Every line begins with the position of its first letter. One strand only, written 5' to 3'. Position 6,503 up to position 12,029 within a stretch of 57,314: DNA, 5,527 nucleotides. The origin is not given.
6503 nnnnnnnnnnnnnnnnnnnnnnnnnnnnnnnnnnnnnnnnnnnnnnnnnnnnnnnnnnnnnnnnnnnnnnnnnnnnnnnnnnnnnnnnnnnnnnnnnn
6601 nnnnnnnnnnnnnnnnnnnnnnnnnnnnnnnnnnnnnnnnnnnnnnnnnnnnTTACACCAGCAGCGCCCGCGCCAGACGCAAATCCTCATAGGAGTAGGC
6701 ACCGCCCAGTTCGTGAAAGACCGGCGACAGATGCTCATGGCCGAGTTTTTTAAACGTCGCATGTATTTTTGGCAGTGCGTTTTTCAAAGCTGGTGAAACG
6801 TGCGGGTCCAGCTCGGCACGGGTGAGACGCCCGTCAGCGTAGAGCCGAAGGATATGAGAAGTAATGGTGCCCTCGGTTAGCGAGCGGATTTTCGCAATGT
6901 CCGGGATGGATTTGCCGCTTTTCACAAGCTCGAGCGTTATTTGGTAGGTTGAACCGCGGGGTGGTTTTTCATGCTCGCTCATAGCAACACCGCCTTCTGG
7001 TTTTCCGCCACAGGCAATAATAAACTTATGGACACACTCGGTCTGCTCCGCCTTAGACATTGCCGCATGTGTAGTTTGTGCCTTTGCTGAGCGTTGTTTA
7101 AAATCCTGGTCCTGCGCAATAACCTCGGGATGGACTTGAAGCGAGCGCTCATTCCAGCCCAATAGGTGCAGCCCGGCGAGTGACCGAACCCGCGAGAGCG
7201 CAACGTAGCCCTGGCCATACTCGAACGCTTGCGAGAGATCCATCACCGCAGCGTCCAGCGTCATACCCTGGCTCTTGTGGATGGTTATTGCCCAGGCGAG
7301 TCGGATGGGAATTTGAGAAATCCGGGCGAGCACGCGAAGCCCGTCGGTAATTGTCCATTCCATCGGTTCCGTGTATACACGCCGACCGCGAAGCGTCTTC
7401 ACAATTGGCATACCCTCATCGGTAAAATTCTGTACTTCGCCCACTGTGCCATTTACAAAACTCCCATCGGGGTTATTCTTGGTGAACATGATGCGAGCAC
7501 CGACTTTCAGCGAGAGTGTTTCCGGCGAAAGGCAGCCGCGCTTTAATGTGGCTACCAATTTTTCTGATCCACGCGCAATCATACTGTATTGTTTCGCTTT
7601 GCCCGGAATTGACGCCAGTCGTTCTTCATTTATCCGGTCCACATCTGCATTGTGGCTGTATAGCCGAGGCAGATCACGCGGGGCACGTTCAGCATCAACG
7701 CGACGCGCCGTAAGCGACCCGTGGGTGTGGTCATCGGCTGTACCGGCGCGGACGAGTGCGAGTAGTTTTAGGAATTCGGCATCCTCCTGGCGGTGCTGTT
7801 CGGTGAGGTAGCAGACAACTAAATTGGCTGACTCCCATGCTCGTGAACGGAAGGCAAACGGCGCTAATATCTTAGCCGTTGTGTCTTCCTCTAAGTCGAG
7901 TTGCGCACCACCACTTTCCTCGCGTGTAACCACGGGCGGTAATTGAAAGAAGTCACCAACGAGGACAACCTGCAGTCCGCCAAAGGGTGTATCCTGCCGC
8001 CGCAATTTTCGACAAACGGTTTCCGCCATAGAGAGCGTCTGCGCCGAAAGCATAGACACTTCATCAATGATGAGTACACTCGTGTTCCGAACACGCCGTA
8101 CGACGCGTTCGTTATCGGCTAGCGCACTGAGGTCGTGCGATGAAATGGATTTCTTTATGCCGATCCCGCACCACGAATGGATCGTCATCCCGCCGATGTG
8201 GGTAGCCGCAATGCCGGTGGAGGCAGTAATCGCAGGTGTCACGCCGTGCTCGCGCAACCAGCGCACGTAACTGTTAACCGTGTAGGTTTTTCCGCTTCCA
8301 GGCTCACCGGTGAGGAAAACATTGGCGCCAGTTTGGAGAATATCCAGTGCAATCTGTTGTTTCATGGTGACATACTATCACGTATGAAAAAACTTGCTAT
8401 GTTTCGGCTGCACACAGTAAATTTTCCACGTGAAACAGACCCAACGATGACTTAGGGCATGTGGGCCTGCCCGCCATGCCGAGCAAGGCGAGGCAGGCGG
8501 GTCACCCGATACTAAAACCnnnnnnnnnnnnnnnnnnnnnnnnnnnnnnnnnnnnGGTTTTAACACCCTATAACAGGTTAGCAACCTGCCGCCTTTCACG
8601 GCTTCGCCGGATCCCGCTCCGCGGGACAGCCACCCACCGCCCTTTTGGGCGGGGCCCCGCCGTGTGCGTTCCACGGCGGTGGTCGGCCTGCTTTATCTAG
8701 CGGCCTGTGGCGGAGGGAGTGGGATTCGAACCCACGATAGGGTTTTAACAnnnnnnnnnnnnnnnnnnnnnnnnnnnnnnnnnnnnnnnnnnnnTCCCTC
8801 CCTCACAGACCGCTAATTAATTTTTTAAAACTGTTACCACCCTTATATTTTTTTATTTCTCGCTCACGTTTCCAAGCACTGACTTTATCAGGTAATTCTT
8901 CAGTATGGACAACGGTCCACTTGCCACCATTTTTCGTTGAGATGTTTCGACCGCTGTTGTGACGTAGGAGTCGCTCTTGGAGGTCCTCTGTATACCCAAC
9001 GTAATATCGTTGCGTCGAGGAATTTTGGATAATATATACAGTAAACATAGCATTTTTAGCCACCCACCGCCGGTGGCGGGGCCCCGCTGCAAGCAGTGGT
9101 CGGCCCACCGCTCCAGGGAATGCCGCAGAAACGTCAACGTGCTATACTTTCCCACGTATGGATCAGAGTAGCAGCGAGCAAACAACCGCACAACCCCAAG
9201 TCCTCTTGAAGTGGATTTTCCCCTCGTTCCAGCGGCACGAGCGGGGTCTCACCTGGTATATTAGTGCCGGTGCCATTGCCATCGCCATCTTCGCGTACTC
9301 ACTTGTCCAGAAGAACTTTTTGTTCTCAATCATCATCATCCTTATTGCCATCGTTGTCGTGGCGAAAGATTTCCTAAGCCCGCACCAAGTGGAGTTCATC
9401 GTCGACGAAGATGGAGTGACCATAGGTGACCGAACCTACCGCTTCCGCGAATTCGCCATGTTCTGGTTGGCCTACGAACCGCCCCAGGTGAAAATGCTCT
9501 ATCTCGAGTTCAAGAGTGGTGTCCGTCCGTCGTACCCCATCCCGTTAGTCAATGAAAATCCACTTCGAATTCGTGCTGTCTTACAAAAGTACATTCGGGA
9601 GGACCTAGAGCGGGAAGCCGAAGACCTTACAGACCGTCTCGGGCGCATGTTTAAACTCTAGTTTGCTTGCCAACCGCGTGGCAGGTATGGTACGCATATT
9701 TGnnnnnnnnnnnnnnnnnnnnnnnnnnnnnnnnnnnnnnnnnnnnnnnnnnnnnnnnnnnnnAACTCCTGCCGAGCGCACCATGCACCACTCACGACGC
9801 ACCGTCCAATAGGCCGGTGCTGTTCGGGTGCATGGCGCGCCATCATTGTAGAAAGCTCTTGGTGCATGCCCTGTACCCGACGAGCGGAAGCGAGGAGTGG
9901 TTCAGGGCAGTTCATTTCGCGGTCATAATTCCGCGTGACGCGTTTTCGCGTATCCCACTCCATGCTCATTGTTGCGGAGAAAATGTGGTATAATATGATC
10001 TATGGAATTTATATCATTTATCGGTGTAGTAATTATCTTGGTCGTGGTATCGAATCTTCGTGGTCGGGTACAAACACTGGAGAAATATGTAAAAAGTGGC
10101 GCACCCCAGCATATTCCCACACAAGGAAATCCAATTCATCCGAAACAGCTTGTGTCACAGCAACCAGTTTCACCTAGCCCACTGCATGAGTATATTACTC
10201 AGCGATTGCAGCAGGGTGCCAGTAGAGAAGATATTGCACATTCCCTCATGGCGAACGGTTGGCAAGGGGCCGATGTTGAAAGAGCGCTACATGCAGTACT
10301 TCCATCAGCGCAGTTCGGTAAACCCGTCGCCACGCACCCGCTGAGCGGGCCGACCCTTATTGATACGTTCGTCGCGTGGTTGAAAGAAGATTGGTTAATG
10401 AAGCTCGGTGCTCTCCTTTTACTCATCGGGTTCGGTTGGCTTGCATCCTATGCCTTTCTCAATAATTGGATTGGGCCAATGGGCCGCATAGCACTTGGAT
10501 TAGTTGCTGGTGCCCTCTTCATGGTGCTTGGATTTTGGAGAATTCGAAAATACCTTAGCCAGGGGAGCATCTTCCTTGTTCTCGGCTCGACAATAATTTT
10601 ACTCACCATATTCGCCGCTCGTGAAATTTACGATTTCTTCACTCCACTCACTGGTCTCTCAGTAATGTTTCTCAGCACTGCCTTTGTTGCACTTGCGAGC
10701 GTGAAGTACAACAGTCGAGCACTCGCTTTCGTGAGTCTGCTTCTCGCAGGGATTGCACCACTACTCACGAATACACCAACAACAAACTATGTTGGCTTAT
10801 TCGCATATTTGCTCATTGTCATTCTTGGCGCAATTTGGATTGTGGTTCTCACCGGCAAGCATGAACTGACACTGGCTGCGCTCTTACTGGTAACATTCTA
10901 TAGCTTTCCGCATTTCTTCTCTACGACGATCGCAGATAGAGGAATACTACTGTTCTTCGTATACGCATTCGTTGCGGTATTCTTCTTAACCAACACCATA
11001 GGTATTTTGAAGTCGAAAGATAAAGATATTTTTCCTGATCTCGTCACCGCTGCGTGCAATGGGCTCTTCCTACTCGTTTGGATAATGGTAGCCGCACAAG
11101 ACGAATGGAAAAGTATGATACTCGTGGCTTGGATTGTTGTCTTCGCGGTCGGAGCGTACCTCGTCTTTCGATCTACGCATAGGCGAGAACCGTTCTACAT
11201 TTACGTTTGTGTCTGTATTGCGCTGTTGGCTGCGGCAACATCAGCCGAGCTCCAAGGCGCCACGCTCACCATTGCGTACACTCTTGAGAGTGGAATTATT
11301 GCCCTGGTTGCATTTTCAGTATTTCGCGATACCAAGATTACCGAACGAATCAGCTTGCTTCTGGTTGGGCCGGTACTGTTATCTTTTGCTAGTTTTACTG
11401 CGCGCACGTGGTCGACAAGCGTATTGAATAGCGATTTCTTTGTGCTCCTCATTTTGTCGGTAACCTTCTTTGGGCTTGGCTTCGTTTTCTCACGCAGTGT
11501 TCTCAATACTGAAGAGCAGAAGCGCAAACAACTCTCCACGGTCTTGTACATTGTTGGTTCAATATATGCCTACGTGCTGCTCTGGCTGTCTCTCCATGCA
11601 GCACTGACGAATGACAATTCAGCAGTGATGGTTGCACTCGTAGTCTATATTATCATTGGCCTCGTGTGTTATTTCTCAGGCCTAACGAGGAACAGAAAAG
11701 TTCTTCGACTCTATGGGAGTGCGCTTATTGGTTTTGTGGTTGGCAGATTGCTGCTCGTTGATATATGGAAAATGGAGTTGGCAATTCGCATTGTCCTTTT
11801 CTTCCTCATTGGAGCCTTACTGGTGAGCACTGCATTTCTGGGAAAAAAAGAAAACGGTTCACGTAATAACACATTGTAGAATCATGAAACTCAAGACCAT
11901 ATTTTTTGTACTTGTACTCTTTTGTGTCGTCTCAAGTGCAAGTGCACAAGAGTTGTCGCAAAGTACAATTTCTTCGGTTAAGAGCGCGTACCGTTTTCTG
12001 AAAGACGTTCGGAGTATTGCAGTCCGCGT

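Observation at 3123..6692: Fic enzyme plus archaeo-eukaryotic primase-SF2 helicase fusion: an AT-rich, own-promoter pair at a tRNA-Ser, proposed as a conflict/defence-like module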

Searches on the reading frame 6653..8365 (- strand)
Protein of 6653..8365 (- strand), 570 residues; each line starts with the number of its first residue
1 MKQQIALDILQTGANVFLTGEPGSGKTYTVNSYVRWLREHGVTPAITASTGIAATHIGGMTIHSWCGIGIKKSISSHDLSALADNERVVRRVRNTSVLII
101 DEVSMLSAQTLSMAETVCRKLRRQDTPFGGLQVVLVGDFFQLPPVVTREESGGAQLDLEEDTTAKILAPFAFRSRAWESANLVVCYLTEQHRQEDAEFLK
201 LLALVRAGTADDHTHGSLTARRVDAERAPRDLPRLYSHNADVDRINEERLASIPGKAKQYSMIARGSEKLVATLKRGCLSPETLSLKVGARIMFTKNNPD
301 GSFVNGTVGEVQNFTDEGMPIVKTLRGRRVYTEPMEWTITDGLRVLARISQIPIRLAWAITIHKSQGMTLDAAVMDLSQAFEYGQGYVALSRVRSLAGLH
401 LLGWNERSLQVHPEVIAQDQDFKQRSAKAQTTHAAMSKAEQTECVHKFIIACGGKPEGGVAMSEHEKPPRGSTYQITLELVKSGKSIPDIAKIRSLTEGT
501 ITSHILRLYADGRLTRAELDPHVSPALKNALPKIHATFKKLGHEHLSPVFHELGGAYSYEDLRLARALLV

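Call 4: search_protein_families(library=pfam, proteins=[window:6653-8365:-], max_evalue=0.01)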
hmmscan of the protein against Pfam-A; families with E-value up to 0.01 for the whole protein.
window:6653-8365:- (570 aa): 14 families
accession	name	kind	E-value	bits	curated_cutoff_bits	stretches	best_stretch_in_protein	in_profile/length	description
PF05970.20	PIF1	-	8.7e-34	117.5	25.9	1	10-212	19-219/223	PIF1-like helicase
PF14493.12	HTH_40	-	2.7e-18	66.5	27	1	473-566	1-89/89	Helix-turn-helix domain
PF13245.12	AAA_19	-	6e-15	56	25.1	1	4-145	2-132/134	AAA domain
PF13604.12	AAA_30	-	2.3e-13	50.8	27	1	5-193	8-174/191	AAA domain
PF13401.12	AAA_22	-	2.1e-09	38.2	27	1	13-137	5-122/130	AAA domain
PF21530.3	Pif1_2B_dom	-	4e-05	23.7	23.9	1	271-314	3-47/47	DNA helicase Pif1, 2B domain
PF20720.3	nSTAND3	-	0.00028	21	27.2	1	5-45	9-49/155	Novel STAND NTPase 3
PF07728.20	AAA_5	-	0.00029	21.3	22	1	15-112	1-84/139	AAA domain (dynein-related subfamily)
PF13086.12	AAA_11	-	0.00036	20.8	27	0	94-147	213-255/257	AAA domain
PF13538.12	UvrD_C_2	-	0.00068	19.9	27.4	1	356-394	1-46/52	UvrD-like helicase C-terminal domain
PF13191.12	AAA_16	-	0.00082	20.3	32.6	1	13-42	22-54/167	AAA ATPase domain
PF03266.21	NTPase_1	-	0.00086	19.6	23.9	0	15-43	1-29/168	NTPase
PF18335.7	SH3_13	-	0.0034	17.6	41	1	286-317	26-57/65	ATP-dependent RecD-like DNA helicase SH3 domain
PF00270.35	DEAD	-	0.0077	16.4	26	0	3-29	4-30/167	DEAD/DEAH box helicase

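Call 5: search_protein_families(library=padloc, proteins=[window:6653-8365:-], max_evalue=0.01)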
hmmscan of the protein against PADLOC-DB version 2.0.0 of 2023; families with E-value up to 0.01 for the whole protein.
window:6653-8365:- (570 aa): 12 families
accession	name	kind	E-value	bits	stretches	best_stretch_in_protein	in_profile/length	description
PDLC05064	PDC-S68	-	1.1e-16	57.8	2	17-145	704-824/1273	-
PDLC01734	typeIV_RecD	-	1.2e-15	54.9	1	10-145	351-476/763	RecD_0_IVD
PDLC01148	RecD_like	-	3.2e-15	53.4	1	17-405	332-682/719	RecD/Tra ATPase fused to N-terminal HHH domain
PDLC05065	PDC-S68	-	7.3e-10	35.3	2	4-145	611-745/1221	-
PDLC04476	PDC-M16A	-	3.2e-08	30.4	1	14-145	24-180/691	-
PDLC04475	PDC-M16A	-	1.7e-07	28.1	1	9-145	26-183/721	-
PDLC05066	PDC-S68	-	3.2e-07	26.7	1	17-145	597-721/1202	-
PDLC04140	mad8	-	0.00036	18.2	1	7-36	20-50/314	mads_8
PDLC04472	PDC-M16A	-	0.00043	16.7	0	14-107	240-345/930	-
PDLC03920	MkoA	-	0.00046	16.6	0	2-35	620-653/1112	-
PDLC05035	PDC-S53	-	0.00091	15.4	0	350-371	811-832/900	-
PDLC04474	PDC-M16A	-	0.0013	15.3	0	350-378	642-670/917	-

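Call 6: search_protein_families(library=ncbifam, proteins=[window:6653-8365:-], max_evalue=0.01)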
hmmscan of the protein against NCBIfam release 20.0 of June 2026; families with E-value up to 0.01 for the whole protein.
window:6653-8365:- (570 aa): 8 families
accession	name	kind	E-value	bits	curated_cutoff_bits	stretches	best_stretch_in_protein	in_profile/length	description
TIGR01448.2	helicase_RecD2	equivalog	1.4e-22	79.7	500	2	3-145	321-450/713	SF1B family DNA helicase RecD2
TIGR02768.1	TraA_Ti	equivalog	1.3e-15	56.8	590.45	2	284-400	613-714/751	Ti-type conjugative transfer relaxase TraA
TIGR01447.1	recD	equivalog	3.7e-15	55.5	310.15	1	4-215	154-379/597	exodeoxyribonuclease V subunit alpha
NF010464.0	PRK13889.1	subfamily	1e-11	43.5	1015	1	85-400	424-700/992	conjugal transfer relaxase TraA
NF010402.0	PRK13826.1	subfamily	0.00044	18.2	1317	0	357-396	693-732/1102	Dtr system oriT relaxase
TIGR03015.1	pepcterm_ATPase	hypoth_equivalog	0.00047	19.7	324.5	1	14-137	44-163/269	XrtA/PEP-CTERM system-associated ATPase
NF038214.1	IS21_help_AAA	equivalog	0.00063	19.5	200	0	7-32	84-109/232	IS21-like element helper ATPase IstB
NF010248.0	PRK13695.1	equivalog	0.0044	16.8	156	0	14-41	4-31/180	NTPase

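Call 88: find_related_loci(query=window:6653-8365:-, collection=genome_contigs, flank=5000)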
Query window:6653-8365:- (570 aa) in genome_contigs; peptide patterns used: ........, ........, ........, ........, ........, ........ (x = any residue, [..] = any of these).
95 stretches matched a pattern; 17 encode a relative of the query (tblastn E <= 1e-3); 17 distinct loci.
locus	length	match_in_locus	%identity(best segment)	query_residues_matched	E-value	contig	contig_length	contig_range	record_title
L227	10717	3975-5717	62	1-569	0e+0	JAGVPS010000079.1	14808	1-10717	MAG: Candidatus Paceibacterota bacterium isolate DeMMO3_58 c_000000071818, whole genome shotgun sequence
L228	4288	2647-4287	56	1-542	0e+0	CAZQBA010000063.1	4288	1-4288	MAG TPA_asm: uncultured Gammaproteobacteria bacterium isolate binchicken_co128_169 genome assembly, contig: NODE_21996_l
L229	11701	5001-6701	76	1-569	0e+0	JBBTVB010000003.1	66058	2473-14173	MAG: Patescibacteria group bacterium isolate H32-bin092_1 H32_bin092_1_000000000003, whole genome shotgun sequence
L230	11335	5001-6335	53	1-454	3e-160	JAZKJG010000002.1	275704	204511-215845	MAG: Patescibacteria group bacterium isolate ADI_DC_SW_02_SPN_11032020-bin093_1 DCSW02SPN_B093_1_000000000002, whole gen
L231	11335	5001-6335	54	1-454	1e-159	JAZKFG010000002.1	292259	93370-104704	MAG: Patescibacteria group bacterium isolate DC_HB_02_SPN181219-bin067_1 DCHB02SPN_B067_1_000000000002, whole genome sho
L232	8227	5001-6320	53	1-449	6e-159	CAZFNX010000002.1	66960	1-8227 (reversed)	MAG TPA_asm: uncultured Candidatus Saccharibacteria bacterium isolate SRP135725_co1_644 genome assembly, contig: NODE_29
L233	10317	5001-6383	49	1-474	5e-155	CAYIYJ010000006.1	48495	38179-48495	MAG TPA_asm: uncultured Candidatus Saccharibacteria bacterium isolate ERP123247_co1_232 genome assembly, contig: NODE_37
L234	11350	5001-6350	53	1-468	1e-153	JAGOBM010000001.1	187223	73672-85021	MAG: Candidatus Moraniibacteriota bacterium isolate Go_LeineEff_bin_12 Go_LeineEff_6_length_187223_cov_13.801156, whole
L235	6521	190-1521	53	1-458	2e-153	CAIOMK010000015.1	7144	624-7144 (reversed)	MAG: Candidatus Moranbacteria bacterium isolate MJ130702B_bin-524 genome assembly, contig: bin-524:15/78, whole genome s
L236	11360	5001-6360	59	1-455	8e-162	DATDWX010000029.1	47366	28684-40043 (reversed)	MAG TPA_asm: Candidatus Paceibacterota bacterium isolate SMAG_U8123 k141_840729, whole genome shotgun sequence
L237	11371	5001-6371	51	1-469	9e-151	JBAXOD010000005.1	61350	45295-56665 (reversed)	MAG: Candidatus Moraniibacteriota bacterium isolate ELA496 MAG496_5, whole genome shotgun sequence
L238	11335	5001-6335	52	1-455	1e-147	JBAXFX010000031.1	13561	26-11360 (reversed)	MAG: Candidatus Moraniibacteriota bacterium isolate ELA282 MAG282_31, whole genome shotgun sequence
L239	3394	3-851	77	287-569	2e-153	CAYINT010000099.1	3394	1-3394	MAG TPA_asm: uncultured Gammaproteobacteria bacterium isolate ERP119705_co25_626 genome assembly, contig: NODE_47437_len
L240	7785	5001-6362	50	1-467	3e-146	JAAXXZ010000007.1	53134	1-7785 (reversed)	MAG: Candidatus Moraniibacteriota bacterium isolate W9_Combined_metabat2_155 W9_Combined_metabat2_155_NODE_360, whole ge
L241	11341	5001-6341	51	1-459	5e-143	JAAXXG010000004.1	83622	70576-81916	MAG: Candidatus Moraniibacteriota bacterium isolate W9_Combined_metabat2_075 W9_Combined_metabat2_075_NODE_147, whole ge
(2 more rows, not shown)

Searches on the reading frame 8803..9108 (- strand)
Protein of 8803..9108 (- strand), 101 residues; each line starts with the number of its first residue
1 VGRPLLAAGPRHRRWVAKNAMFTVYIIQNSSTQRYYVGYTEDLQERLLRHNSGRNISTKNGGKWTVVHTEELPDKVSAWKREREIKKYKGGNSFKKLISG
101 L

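Call 86: search_protein_families(library=pfam, proteins=[window:8803-9108:-], max_evalue=0.001)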
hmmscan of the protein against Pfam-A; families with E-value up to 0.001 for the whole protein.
window:8803-9108:- (101 aa): 1 family
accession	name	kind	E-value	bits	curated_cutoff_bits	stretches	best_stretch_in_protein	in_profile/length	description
PF01541.30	GIY-YIG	-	2.1e-14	54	22.6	1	22-89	2-72/78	GIY-YIG catalytic domain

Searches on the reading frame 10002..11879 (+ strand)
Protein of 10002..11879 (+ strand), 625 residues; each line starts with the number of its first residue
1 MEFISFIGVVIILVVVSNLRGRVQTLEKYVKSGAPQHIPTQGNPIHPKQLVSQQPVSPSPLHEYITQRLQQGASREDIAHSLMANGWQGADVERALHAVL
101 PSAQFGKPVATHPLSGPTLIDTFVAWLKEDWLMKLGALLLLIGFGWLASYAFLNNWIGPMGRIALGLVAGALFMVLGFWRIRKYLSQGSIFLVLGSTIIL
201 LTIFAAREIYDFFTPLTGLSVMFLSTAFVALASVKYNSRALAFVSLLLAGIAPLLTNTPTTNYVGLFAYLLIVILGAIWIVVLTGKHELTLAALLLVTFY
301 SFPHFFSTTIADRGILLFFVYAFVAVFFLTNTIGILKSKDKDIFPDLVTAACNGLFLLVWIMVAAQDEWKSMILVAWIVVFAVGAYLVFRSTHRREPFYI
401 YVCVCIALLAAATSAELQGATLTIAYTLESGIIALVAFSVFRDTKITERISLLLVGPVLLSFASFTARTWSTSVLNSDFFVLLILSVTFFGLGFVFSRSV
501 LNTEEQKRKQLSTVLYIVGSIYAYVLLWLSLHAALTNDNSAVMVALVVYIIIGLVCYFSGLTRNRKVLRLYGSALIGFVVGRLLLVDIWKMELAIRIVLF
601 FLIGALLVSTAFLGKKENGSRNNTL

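Call 86: search_protein_families(library=pfam, proteins=[window:10002-11879:+], max_evalue=0.001)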
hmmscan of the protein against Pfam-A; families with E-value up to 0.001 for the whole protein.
window:10002-11879:+ (625 aa): 1 family
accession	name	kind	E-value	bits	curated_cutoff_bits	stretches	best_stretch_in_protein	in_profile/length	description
PF10101.14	DUF2339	-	9.5e-38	130.8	33.6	2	129-535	2-425/659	Predicted membrane protein (DUF2339)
